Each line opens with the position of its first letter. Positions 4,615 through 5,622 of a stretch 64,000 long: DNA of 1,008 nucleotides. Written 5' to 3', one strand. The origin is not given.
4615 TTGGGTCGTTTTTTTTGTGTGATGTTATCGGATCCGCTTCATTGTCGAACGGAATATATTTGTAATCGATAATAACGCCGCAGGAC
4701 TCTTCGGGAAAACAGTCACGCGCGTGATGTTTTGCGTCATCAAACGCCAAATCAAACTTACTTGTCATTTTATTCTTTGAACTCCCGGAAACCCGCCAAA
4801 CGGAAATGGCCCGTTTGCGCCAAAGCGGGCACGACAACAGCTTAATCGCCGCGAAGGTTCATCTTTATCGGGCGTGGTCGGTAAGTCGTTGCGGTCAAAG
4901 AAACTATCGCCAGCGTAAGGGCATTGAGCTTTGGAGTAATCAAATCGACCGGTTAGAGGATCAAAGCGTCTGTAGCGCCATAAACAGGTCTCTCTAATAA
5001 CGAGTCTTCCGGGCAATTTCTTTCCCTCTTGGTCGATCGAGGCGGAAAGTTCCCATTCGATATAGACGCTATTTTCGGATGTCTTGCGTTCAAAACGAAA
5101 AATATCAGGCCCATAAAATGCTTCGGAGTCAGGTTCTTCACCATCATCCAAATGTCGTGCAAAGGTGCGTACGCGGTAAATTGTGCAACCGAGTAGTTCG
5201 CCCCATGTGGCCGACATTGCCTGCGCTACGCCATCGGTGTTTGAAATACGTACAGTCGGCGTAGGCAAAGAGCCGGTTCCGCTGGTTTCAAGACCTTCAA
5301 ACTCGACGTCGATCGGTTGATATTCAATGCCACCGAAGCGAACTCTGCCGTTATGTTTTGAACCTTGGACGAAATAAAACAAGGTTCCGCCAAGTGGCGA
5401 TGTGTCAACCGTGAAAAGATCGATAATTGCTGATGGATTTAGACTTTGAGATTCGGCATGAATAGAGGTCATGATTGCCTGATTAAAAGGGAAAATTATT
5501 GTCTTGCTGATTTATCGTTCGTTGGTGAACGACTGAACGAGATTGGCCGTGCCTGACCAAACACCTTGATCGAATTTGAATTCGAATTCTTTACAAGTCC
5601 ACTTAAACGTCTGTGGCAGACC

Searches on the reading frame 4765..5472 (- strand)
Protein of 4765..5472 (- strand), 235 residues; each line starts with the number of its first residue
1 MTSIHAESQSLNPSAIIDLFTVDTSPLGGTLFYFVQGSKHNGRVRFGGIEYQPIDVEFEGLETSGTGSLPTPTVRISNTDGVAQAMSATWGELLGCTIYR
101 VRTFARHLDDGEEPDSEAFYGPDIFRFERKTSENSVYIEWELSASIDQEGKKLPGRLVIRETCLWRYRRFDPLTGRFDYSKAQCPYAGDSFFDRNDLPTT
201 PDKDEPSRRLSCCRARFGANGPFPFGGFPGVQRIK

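Call 50: find_encoding_contigs(protein=window:4765-5472:-, flank=6000, max_places=10)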
Protein window:4765-5472:- (235 aa): 7 contigs read that carry it; 6 places shown.
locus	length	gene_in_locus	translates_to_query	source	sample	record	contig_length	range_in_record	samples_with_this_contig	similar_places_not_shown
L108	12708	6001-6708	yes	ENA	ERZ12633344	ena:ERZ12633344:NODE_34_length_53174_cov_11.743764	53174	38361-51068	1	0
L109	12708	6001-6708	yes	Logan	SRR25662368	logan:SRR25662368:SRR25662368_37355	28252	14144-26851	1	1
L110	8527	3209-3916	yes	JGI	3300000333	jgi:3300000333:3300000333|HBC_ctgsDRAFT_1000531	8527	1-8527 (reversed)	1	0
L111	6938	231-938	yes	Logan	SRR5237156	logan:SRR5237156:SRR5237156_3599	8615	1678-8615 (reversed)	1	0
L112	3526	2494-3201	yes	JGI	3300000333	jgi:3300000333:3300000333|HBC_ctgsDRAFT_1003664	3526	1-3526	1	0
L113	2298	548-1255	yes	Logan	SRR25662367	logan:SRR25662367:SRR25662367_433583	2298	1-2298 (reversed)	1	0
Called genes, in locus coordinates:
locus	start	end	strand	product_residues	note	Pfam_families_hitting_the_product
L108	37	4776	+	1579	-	PF20155:TMP_3, PF13539:Peptidase_M15_4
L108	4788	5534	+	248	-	PF00877:NLPC_P60 (weak)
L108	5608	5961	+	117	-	PF05939:Phage_min_tail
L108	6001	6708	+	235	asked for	PF05100:Phage_tail_L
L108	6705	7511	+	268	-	PF14464:Prok-JAB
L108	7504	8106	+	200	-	-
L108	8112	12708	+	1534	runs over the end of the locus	PF24801:FNIII-A_GpJ, PF13550:Phage-tail_3, PF00041:fn3 (faint)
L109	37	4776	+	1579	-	PF20155:TMP_3, PF13539:Peptidase_M15_4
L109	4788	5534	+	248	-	PF00877:NLPC_P60 (weak)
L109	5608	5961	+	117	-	PF05939:Phage_min_tail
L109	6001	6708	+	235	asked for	PF05100:Phage_tail_L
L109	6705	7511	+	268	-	PF14464:Prok-JAB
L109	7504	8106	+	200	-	-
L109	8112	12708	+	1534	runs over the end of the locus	PF24801:FNIII-A_GpJ, PF13550:Phage-tail_3, PF00041:fn3 (faint)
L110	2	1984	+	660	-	?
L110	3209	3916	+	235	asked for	PF05100:Phage_tail_L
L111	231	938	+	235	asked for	PF05100:Phage_tail_L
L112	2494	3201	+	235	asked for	PF05100:Phage_tail_L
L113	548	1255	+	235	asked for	PF05100:Phage_tail_L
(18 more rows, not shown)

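Call 96: find_homologous_proteins(query=window:4765-5469:-, max_evalue=1e-30)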
Query window:4765-5469:- (234 aa): 321 proteins with E <= 1e-30 among 507 candidates; the best 120 are listed.
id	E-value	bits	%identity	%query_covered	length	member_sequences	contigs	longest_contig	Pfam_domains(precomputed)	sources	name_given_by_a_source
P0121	1.9e-132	458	82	99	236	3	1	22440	PF05100.18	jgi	-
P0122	1.9e-113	396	71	100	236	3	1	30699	PF05100.18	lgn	-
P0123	2.7e-113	396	71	100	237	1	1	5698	PF05100.18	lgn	-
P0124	2.3e-111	389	70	99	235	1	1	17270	PF05100.18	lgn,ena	-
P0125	1.2e-110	387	73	99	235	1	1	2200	PF05100.18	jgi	-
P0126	1.7e-110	386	70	99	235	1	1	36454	PF05100.18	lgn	-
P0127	7.0e-110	384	71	99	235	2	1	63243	PF05100.18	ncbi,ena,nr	ncbi:MAG: phage minor tail protein L [Stutzerimonas stutzeri]|nr:MAG: phage minor tail protein L [St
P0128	1.4e-108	380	70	99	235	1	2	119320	PF05100.18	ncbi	-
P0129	1.7e-108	380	69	100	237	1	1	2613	PF05100.18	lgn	-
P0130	2.7e-108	379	69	100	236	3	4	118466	PF05100.18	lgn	-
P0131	3.4e-108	379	69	99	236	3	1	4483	PF05100.18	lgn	-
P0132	4.5e-108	379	68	100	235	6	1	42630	PF05100.18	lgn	-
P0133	8.1e-108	378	70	100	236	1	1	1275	PF05100.18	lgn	-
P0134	1.1e-107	377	69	99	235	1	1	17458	PF05100.18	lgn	-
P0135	1.1e-107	377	68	100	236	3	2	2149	PF05100.18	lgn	-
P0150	1.2e-100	354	64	99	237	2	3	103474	PF05100.18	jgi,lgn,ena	-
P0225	9.7e-87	309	57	100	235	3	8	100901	PF05100.18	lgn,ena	-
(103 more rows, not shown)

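Call 97: find_encoding_contigs(protein=P0150, flank=7000, max_places=5)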
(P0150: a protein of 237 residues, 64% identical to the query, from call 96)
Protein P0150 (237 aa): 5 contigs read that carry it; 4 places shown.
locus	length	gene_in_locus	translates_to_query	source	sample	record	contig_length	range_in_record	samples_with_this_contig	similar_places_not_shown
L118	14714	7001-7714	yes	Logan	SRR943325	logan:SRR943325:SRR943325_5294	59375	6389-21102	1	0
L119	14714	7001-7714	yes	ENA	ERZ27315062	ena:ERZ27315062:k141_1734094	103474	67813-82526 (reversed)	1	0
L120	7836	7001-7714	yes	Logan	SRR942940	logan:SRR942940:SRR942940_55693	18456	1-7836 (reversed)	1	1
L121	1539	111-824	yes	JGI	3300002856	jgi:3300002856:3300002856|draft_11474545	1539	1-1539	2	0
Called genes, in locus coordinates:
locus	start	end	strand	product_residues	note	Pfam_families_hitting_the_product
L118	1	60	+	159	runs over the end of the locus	-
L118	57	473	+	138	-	PF12691:Phage_tail_terminator_6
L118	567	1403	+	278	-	-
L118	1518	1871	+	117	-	-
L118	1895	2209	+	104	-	-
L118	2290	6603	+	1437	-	PF20155:TMP_3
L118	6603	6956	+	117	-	PF05939:Phage_min_tail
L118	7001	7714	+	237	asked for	PF05100:Phage_tail_L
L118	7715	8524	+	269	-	PF14464:Prok-JAB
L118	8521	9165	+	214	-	PF06805:Lambda_tail_I (weak)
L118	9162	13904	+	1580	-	PF24801:FNIII-A_GpJ, PF13550:Phage-tail_3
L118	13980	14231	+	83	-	-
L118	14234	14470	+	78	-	PF25612:DUF7940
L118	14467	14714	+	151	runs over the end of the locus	PF00959:Phage_lysozyme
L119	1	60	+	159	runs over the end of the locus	-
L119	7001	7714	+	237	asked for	PF05100:Phage_tail_L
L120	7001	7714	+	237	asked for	PF05100:Phage_tail_L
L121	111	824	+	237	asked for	PF05100:Phage_tail_L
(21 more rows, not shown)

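Call 98: find_encoding_contigs(protein=P0225, flank=2500, max_places=10)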
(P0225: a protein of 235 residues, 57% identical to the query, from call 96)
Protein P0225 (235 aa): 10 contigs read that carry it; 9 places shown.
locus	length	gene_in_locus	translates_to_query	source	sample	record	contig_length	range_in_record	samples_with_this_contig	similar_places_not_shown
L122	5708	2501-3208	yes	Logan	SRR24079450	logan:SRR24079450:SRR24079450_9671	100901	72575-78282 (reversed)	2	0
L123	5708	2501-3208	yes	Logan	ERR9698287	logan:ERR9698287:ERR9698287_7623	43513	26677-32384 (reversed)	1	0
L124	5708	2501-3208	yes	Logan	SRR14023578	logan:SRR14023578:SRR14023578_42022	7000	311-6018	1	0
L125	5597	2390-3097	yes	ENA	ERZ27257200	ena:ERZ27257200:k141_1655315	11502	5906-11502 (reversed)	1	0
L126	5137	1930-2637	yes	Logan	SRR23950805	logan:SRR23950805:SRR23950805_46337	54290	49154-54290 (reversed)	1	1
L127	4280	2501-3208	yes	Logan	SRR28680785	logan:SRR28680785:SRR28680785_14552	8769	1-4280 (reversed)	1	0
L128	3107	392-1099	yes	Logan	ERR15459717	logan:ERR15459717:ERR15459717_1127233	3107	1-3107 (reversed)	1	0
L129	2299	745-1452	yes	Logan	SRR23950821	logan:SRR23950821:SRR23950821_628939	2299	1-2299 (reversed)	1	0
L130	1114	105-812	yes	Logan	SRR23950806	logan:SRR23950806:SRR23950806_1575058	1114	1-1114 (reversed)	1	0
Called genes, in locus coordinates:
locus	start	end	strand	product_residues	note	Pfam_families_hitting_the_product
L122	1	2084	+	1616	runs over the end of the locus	-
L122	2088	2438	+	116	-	PF05939:Phage_min_tail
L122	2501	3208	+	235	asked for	PF05100:Phage_tail_L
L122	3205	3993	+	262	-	PF14464:Prok-JAB, PF00877:NLPC_P60 (weak)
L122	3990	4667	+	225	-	-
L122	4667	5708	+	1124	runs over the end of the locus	PF24801:FNIII-A_GpJ, PF13550:Phage-tail_3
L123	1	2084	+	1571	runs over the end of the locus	PF20155:TMP_3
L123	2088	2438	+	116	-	PF05939:Phage_min_tail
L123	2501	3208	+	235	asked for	PF05100:Phage_tail_L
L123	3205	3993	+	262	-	PF14464:Prok-JAB, PF00877:NLPC_P60 (weak)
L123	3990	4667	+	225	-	-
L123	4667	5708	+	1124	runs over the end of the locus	PF24801:FNIII-A_GpJ, PF13550:Phage-tail_3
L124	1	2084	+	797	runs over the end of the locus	?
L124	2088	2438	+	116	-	PF05939:Phage_min_tail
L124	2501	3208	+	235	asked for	PF05100:Phage_tail_L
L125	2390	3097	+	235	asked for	PF05100:Phage_tail_L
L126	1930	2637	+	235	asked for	PF05100:Phage_tail_L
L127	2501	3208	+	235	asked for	PF05100:Phage_tail_L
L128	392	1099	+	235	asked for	PF05100:Phage_tail_L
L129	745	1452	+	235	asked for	PF05100:Phage_tail_L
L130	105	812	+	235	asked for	PF05100:Phage_tail_L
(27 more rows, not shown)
